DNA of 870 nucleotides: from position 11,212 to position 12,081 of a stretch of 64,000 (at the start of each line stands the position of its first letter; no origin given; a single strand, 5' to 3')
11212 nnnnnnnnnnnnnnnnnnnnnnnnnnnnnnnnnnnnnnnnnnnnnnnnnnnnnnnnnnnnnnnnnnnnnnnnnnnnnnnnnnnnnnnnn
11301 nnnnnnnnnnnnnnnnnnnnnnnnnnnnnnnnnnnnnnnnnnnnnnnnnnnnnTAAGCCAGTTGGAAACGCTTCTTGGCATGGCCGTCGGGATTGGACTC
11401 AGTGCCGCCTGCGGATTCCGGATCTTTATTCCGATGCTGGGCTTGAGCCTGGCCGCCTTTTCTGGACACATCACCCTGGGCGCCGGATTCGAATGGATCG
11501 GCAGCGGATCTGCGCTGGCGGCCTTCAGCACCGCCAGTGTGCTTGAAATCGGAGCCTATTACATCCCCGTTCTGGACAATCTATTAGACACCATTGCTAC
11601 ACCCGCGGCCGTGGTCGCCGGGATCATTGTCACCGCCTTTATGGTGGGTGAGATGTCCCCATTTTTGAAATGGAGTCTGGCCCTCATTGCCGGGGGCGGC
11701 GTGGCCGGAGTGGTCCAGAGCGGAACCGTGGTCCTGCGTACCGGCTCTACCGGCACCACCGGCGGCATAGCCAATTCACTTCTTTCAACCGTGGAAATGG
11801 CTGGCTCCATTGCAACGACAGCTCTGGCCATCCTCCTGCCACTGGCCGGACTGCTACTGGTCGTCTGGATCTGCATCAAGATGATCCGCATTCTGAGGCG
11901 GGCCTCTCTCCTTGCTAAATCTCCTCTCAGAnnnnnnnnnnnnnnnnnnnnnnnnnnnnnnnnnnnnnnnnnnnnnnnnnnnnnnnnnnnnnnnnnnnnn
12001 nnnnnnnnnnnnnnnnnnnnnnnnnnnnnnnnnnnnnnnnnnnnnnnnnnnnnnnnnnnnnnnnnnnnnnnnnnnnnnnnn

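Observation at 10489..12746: Duplicated two-gene cassette (small ferredoxin plus 127-aa unknown protein) with a DUF4126 membrane protein, downstream of an ECF sigma module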

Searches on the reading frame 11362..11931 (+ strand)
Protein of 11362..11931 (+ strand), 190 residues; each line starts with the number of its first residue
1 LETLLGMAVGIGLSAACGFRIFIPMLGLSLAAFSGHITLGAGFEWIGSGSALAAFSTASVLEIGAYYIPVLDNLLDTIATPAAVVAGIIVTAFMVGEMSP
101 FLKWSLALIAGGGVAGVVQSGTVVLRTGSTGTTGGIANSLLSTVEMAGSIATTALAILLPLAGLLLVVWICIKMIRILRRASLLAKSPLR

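Call 5: search_protein_families(library=pfam, proteins=[window:11362-11931:+], max_evalue=1)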
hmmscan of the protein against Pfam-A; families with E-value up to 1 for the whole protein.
window:11362-11931:+ (190 aa): 5 families
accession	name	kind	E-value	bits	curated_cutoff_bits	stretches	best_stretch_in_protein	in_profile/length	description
PF13548.11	DUF4126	-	3.9e-47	160.7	27.5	1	8-179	2-174/175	Domain of unknown function (DUF4126)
PF11862.13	DUF3382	-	0.15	12.8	28.9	1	13-54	8-49/97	Domain of unknown function (DUF3382)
PF22078.1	Ribosomal_bL9m_C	-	0.24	11.9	27.7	1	54-85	55-86/86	Large ribosomal subunit protein bL9m C-terminal domain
PF03419.18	Peptidase_U4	-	0.9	9.2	28.4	0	58-180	42-139/284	Sporulation factor SpoIIGA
PF01252.23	Peptidase_A8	-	0.96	10.1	25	1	78-117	59-97/142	Signal peptidase (SPase) II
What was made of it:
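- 11362..11934 (+): DUF4126 polytopic membrane protein, 5 nt after the Fd2 stop (translational coupling inferred). PF13548 at 160.7 bits, full length (call 5).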

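Call 11: search_protein_families(library=ncbifam, proteins=[window:11362-11931:+], max_evalue=0.1)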
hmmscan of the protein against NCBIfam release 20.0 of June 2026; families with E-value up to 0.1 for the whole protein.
window:11362-11931:+ (190 aa): 0 families

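Call 33: find_homologous_proteins(query=window:11362-11931:+, max_evalue=1e-10)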
Query seq(190 aa) (190 aa): 4293 proteins with E <= 1e-10 among 8000 candidates; the best 120 are listed.
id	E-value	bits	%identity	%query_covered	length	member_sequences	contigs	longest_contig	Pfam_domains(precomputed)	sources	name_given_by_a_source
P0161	4.4e-107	374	100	100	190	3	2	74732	PF13548.12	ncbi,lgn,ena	-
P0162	5.9e-89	315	83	98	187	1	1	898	PF13548.12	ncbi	-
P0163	1.1e-87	311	82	98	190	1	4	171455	PF13548.12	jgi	jgi:Domain of unknown function (DUF4126)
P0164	5.1e-86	305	81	98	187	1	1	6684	PF13548.12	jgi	-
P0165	3.2e-83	296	76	98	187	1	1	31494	PF13548.12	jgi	-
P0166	3.8e-77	276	72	98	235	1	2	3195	PF13548.12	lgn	-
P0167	3.5e-75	270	71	98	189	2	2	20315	PF13548.12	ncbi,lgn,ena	-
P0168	5.4e-72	259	65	100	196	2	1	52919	PF13548.12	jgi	jgi:hypothetical protein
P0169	2.6e-70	254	66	98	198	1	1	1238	PF13548.12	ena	-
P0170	5.2e-70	253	66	98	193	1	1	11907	PF13548.12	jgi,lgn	-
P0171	2.6e-69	251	65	98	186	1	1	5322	PF13548.12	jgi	jgi:hypothetical protein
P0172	7.6e-69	249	65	98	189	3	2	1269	PF13548.12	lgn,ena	-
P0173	7.6e-69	249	63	98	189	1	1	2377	PF13548.12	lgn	-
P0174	1.2e-68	249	64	100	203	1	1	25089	PF13548.12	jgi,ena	jgi:hypothetical protein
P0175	1.8e-68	248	63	98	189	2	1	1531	PF13548.12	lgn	-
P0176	1.9e-68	248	63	93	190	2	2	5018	PF13548.12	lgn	-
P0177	2.7e-68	247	63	97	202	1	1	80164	PF13548.12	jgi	jgi:hypothetical protein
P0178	1.8e-67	245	64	99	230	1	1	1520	PF13548.12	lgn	-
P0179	1.9e-67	245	63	98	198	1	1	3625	PF13548.12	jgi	-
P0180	2.6e-67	244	63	98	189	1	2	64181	PF13548.12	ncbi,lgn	-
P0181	3.9e-67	244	63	98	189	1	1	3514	PF13548.12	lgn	-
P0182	6.0e-67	243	61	98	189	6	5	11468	PF13548.12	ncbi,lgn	-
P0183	7.8e-67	243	66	98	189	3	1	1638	PF13548.12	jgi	-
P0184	9.9e-67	242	62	98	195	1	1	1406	PF13548.12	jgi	jgi:hypothetical protein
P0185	1.1e-66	242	63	99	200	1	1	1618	PF13548.12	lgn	-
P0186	1.1e-66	242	62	98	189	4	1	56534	PF13548.12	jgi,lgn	jgi:hypothetical protein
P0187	1.3e-66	242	63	98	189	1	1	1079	PF13548.12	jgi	jgi:hypothetical protein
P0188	1.7e-66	242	62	98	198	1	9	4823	PF13548.12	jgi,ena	-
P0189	2.1e-66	241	65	98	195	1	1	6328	PF13548.12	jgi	jgi:hypothetical protein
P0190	2.4e-66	241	64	98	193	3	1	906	PF13548.12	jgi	jgi:hypothetical protein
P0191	2.5e-66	241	62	97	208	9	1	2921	PF13548.12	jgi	jgi:hypothetical protein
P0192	2.5e-66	241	62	98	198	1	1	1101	PF13548.12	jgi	-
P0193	2.6e-66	241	65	96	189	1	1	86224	PF13548.12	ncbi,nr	ncbi:MAG: DUF4126 domain-containing protein [Syntrophorhabdaceae bacterium]|nr:DUF4126 domain-contai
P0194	2.8e-66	241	61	98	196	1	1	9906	PF13548.12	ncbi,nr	ncbi:MAG: DUF4126 domain-containing protein [Syntrophorhabdaceae bacterium]|nr:DUF4126 domain-contai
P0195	3.3e-66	241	62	98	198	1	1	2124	PF13548.12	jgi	-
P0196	4.7e-66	240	63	96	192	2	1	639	PF13548.12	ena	-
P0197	7.1e-66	240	61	98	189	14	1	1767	PF13548.12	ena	-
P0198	8.7e-66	239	64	93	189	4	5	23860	PF13548.12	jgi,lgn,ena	-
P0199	9.1e-66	239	62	98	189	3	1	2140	PF13548.12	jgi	-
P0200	1.9e-65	238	64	95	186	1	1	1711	PF13548.12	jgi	-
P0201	1.9e-65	238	60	97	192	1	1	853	PF13548.12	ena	-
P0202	2.0e-65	238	62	98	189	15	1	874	PF13548.12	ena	-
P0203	2.1e-65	238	65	98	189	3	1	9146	PF13548.12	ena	-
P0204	2.3e-65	238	62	98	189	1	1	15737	PF13548.12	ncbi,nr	ncbi:MAG: DUF4126 domain-containing protein [Syntrophorhabdaceae bacterium]|nr:DUF4126 domain-contai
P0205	2.7e-65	238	63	97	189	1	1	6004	PF13548.12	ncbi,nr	ncbi:MAG: hypothetical protein A2Y91_03915 [Chloroflexi bacterium RBG_13_54_8]|nr:MAG: hypothetical 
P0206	2.7e-65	238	63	96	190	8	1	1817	PF13548.12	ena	-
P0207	3.2e-65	237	60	98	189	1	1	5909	PF13548.12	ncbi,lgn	-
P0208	3.6e-65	237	63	98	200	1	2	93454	PF13548.12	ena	-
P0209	5.9e-65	237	61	97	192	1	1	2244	PF13548.12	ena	-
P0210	6.7e-65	236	61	100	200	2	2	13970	PF13548.12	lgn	-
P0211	8.3e-65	236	66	93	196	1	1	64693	PF13548.12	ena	-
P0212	8.4e-65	236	64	95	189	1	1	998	PF13548.12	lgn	-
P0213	9.8e-65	236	62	98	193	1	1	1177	PF13548.12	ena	-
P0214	1.1e-64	236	66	93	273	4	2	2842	PF13548.12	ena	-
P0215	1.3e-64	235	61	96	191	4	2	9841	PF13548.12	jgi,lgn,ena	-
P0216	1.3e-64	235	60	98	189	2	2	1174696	PF13548.12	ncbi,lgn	-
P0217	1.3e-64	235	65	98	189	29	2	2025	PF13548.12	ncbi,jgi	-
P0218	1.7e-64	235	64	95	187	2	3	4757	PF13548.12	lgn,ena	-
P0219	2.3e-64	235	60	98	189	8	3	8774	PF13548.12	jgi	jgi:hypothetical protein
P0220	2.3e-64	235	61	98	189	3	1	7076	PF13548.12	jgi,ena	-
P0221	2.7e-64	234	64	95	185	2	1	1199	PF13548.12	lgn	-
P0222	3.5e-64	234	60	98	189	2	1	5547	PF13548.12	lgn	-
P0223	3.9e-64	234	60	100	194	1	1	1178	PF13548.12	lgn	-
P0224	5.6e-64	233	66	95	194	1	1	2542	PF13548.12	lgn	-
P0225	6.8e-64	233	66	94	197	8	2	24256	PF13548.12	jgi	jgi:hypothetical protein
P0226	7.8e-64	233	62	95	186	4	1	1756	PF13548.12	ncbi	-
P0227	1.1e-63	232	59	99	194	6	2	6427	PF13548.12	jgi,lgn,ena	-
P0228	1.1e-63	232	71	81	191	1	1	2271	PF13548.12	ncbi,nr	ncbi:MAG TPA: DUF4126 domain-containing protein [Dissulfurispiraceae bacterium]|nr:DUF4126 domain-co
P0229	1.2e-63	232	60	98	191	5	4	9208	PF13548.12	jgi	jgi:hypothetical protein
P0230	1.2e-63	232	71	81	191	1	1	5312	PF13548.12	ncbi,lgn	ncbi:MAG: DUF4126 domain-containing protein [Chloroflexota bacterium]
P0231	1.5e-63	232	65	90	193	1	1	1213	PF13548.12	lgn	-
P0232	2.3e-63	231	62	98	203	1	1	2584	PF13548.12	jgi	jgi:hypothetical protein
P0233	2.4e-63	231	61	100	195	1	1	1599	PF13548.12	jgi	jgi:hypothetical protein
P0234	2.5e-63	231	67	88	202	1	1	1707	PF13548.12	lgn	-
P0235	2.6e-63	231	60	98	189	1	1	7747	PF13548.12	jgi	jgi:hypothetical protein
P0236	2.9e-63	231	65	90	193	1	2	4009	PF13548.12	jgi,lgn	-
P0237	4.8e-63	230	58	97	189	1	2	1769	PF13548.12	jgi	jgi:hypothetical protein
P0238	7.3e-63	230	69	81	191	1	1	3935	PF13548.12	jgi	jgi:Domain of unknown function (DUF4126)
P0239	7.4e-63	230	59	100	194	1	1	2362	PF13548.12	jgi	jgi:hypothetical protein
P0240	7.6e-63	230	61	98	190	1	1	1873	PF13548.12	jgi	jgi:hypothetical protein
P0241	7.8e-63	230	60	98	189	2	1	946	PF13548.12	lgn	-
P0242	9.4e-63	229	62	98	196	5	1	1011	PF13548.12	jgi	-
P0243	9.9e-63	229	64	95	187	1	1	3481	PF13548.12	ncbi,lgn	-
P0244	1.3e-62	229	57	98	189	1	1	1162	PF13548.12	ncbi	-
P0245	1.4e-62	229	61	100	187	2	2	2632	PF13548.12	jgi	-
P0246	1.8e-62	228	61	99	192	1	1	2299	PF13548.12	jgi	jgi:hypothetical protein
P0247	2.0e-62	228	66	84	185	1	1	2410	PF13548.12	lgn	-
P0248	2.1e-62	228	65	85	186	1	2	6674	PF13548.12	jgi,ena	jgi:hypothetical protein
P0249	2.4e-62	228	68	81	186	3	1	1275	PF13548.12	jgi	jgi:hypothetical protein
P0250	2.4e-62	228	59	98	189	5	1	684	PF13548.12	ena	-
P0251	3.1e-62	228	60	98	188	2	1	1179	PF13548.12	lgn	-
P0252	3.4e-62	228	62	96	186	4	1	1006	PF13548.12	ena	-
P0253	3.7e-62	227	59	99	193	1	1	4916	PF13548.12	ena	-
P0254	4.8e-62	227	60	97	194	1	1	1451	PF13548.12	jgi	jgi:hypothetical protein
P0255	5.1e-62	227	66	84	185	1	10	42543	PF13548.12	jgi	jgi:hypothetical protein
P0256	5.8e-62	227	58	95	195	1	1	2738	PF13548.12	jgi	jgi:hypothetical protein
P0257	6.4e-62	227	66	78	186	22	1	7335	PF13548.12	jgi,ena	-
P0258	6.7e-62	227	58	98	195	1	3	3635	PF13548.12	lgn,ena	-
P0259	6.9e-62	227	61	100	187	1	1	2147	PF13548.12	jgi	-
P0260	7.8e-62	226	61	97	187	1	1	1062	PF13548.12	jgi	jgi:hypothetical protein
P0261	8.0e-62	226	61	99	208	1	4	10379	PF13548.12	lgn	-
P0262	8.4e-62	226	61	100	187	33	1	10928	PF13548.12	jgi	jgi:hypothetical protein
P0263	1.0e-61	226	58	98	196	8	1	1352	PF13548.12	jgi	-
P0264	1.1e-61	226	58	98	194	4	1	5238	PF13548.12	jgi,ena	-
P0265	1.2e-61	226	60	91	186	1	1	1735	PF13548.12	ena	-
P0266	1.2e-61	226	63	95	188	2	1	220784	PF13548.12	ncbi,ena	-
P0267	1.3e-61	226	61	94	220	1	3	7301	PF13548.12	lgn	-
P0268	1.3e-61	226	58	98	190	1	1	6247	PF13548.12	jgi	jgi:hypothetical protein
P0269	1.7e-61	225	63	95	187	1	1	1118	PF13548.12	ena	-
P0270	1.7e-61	225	61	98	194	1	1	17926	PF13548.12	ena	-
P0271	2.0e-61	225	58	97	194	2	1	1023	PF13548.12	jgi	jgi:hypothetical protein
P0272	2.4e-61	225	60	100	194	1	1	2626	PF13548.12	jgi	jgi:hypothetical protein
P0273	2.4e-61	225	59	96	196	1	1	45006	PF13548.12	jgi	jgi:hypothetical protein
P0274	4.1e-61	224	66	88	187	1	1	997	PF13548.12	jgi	-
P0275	5.2e-61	224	57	98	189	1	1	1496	PF13548.12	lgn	-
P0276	5.7e-61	224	63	95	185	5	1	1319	PF13548.12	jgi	-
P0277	6.1e-61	224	62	95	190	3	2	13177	PF13548.12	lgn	-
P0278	6.2e-61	223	66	85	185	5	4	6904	PF13548.12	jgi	jgi:hypothetical protein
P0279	6.3e-61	223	61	97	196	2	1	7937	PF13548.12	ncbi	-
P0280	6.6e-61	223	66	88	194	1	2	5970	PF13548.12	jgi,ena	jgi:hypothetical protein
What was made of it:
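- Closest known: DUF4126. Same: The family is large, with more than 4,000 hits at E<1e-10 (call 33).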

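Call 35: find_encoding_contigs(protein=P0163, flank=6000, max_places=3)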
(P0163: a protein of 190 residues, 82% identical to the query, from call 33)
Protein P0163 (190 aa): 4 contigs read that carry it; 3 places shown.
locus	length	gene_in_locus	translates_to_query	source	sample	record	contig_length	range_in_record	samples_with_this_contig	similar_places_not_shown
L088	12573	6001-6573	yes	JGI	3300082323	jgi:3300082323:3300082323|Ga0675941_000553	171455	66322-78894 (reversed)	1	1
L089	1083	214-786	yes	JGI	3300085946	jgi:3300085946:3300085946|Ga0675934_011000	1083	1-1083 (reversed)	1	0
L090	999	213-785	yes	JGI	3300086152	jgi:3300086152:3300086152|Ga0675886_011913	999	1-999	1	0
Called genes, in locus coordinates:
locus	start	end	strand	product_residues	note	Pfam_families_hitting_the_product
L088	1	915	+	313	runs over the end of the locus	PF01699:Na_Ca_ex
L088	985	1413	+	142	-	-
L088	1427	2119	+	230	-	PF04542:Sigma70_r2, PF08281:Sigma70_r4_2, PF04545:Sigma70_r4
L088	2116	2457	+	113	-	-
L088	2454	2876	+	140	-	-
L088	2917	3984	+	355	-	-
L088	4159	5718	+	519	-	-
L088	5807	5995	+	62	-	PF12797:Fer4_2 (weak), PF12837:Fer4_6 (weak), PF00037:Fer4 (faint), PF13459:Fer4_15, PF13370:Fer4_13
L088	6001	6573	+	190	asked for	PF13548:DUF4126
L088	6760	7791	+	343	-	PF11288:DUF3089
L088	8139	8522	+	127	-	-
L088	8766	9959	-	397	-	PF04055:Radical_SAM (weak), PF12836:HHH_3 (weak)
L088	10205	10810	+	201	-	-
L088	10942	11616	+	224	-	PF12728:HTH_17, PF00359:PTS_EIIA_2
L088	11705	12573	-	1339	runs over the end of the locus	PF03065:Glyco_hydro_57, PF03423:CBM_25 (weak)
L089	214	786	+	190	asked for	PF13548:DUF4126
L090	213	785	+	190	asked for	PF13548:DUF4126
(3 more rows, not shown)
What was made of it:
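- An X gene lies within about 2 kb of Fd-DUF4126 in L088 (call 35). In L088 a DUF3089 gene lies between DUF4126 and X (call 35).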

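Call 36: find_encoding_contigs(protein=P0165, flank=6000, max_places=3)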
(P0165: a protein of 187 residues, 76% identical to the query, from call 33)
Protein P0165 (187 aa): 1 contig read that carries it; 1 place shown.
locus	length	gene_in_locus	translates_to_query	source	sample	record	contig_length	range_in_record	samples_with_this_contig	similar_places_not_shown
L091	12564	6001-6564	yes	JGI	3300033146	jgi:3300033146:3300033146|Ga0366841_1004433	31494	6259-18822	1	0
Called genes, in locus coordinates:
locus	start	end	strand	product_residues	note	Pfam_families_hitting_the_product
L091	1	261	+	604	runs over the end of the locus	PF13623:SurA_N_2, PF13624:SurA_N_3, PF13145:Rotamase_2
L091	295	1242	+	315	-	PF01116:F_bP_aldolase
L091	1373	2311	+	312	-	PF01699:Na_Ca_ex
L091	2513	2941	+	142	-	-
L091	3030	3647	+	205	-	PF04542:Sigma70_r2, PF08281:Sigma70_r4_2, PF04545:Sigma70_r4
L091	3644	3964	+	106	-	-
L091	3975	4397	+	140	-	-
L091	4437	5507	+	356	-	-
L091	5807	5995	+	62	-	PF12797:Fer4_2 (weak), PF12837:Fer4_6 (weak), PF00037:Fer4 (faint), PF13459:Fer4_15, PF13370:Fer4_13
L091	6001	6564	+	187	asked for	PF13548:DUF4126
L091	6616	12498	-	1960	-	PF00704:Glyco_hydro_18, PF25275:Golvesin_C, PF01520:Amidase_3 (weak), PF00041:fn3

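Call 37: find_encoding_contigs(protein=P0167, flank=6000, max_places=3)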
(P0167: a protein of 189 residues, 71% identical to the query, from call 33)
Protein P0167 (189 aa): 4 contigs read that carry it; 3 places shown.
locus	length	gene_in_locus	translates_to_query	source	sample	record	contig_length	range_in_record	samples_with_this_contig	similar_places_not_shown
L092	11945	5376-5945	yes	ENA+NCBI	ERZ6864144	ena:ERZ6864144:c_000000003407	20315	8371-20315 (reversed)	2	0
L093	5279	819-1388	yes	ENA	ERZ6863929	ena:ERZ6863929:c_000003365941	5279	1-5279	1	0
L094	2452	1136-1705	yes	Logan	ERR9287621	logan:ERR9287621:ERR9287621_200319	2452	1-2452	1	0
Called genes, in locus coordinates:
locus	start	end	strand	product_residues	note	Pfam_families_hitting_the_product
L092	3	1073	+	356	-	?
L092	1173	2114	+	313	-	PF03547:Mem_trans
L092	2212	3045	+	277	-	PF01936:NYN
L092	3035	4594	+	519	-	PF02446:Glyco_hydro_77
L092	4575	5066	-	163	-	-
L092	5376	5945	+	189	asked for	PF13548:DUF4126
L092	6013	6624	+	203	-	PF13036:LpoB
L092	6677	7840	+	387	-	-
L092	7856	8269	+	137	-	PF00472:RF-1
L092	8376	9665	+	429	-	PF06134:RhaA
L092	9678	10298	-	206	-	PF00753:Lactamase_B, PF12706:Lactamase_B_2 (weak)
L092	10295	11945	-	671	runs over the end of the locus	PF22745:Nlig-Ia, PF01653:DNA_ligase_aden, PF03120:OB_DNA_ligase, PF03119:DNA_ligase_ZBD, PF14520:HHH_5 (weak), PF12826:HHH_2, PF00533:BRCT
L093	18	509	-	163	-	-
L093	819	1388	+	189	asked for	PF13548:DUF4126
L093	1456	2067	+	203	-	PF13036:LpoB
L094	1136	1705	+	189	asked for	PF13548:DUF4126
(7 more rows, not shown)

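Call 45: find_related_loci(query=A4, collection=metagenome_contigs, flank=3000)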
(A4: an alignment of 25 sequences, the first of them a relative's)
Query A4 (190 aa) in metagenome_contigs; peptide patterns used: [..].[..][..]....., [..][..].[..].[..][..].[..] (x = any residue, [..] = any of these).
600 stretches matched a pattern (row limit reached: there are more); 562 encode a relative of the query (tblastn E <= 1e-3); the best 80 are kept; 80 distinct loci.
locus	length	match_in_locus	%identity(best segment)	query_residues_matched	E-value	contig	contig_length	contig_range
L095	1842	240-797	63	1-186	7e-77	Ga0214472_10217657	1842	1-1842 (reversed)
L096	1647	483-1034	63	1-184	5e-76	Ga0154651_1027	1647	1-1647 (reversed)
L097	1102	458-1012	61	2-186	4e-77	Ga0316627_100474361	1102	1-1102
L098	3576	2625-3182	61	1-186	1e-71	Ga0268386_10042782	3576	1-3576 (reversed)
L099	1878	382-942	59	1-187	5e-74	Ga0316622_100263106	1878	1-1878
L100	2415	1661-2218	58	1-186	1e-70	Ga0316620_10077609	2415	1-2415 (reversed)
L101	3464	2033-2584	59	1-184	2e-68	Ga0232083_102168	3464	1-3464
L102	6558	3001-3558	63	1-186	5e-68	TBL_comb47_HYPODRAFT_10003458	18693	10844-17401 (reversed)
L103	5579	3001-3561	60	1-190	1e-66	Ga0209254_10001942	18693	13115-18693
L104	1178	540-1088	60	1-182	2e-70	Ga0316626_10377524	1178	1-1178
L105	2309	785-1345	59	1-190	5e-67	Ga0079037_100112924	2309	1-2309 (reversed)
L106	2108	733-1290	62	1-186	2e-67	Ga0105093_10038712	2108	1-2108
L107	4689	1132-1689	54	1-186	3e-65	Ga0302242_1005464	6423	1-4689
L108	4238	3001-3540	63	1-180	2e-64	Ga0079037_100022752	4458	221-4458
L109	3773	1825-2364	59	1-179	1e-64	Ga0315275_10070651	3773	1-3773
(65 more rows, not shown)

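Call 72: predict_structure(alignment_id=A4)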
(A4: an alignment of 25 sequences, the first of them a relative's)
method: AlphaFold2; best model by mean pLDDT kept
length: 190 residues; sequences in the alignment: 25
mean_pLDDT: 67.6   pTM: 0.42
mean pLDDT of the five models: 67.6, 66.5, 62.2, 60.9, 58.8
residues with pLDDT >= 90: 2; 70-90: 77; 50-70: 96; < 50: 15
segments of 3 or more residues with pLDDT < 50: 4-6, 129-136
pLDDT, mean of each block of 10 residues (from residue 1): 49 56 76 84 77 77 73 65 61 66 62 59 55 51 67 71 84 87 62
secondary structure, 60 per line:
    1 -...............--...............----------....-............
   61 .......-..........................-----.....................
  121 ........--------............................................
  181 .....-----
elements in order: H2-16 H19-33 H44-47 H49-67 H69-94 H100-128 H137-185
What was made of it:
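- Tried and rejected: The model was poor (pLDDT 67.6, pTM 0.42, call 72), so I did not fold-search it.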

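Call 93: find_encoding_contigs(protein=P0164, flank=5000, max_places=2)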
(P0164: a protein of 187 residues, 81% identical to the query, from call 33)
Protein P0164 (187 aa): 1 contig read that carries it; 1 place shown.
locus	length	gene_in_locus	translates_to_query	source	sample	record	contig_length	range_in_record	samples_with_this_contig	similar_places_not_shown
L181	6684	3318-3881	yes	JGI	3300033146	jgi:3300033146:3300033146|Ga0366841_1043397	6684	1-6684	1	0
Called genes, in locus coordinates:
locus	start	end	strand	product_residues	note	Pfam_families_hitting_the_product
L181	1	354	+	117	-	?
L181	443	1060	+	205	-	PF04542:Sigma70_r2, PF08281:Sigma70_r4_2, PF04545:Sigma70_r4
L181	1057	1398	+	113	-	-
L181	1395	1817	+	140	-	-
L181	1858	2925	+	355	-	-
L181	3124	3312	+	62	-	PF12797:Fer4_2 (weak), PF12837:Fer4_6 (weak), PF00037:Fer4 (weak), PF13459:Fer4_15, PF13370:Fer4_13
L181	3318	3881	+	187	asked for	PF13548:DUF4126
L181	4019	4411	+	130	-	-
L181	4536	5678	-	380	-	PF04055:Radical_SAM (weak), PF12836:HHH_3 (weak)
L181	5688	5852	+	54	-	-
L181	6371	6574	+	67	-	-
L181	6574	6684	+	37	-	?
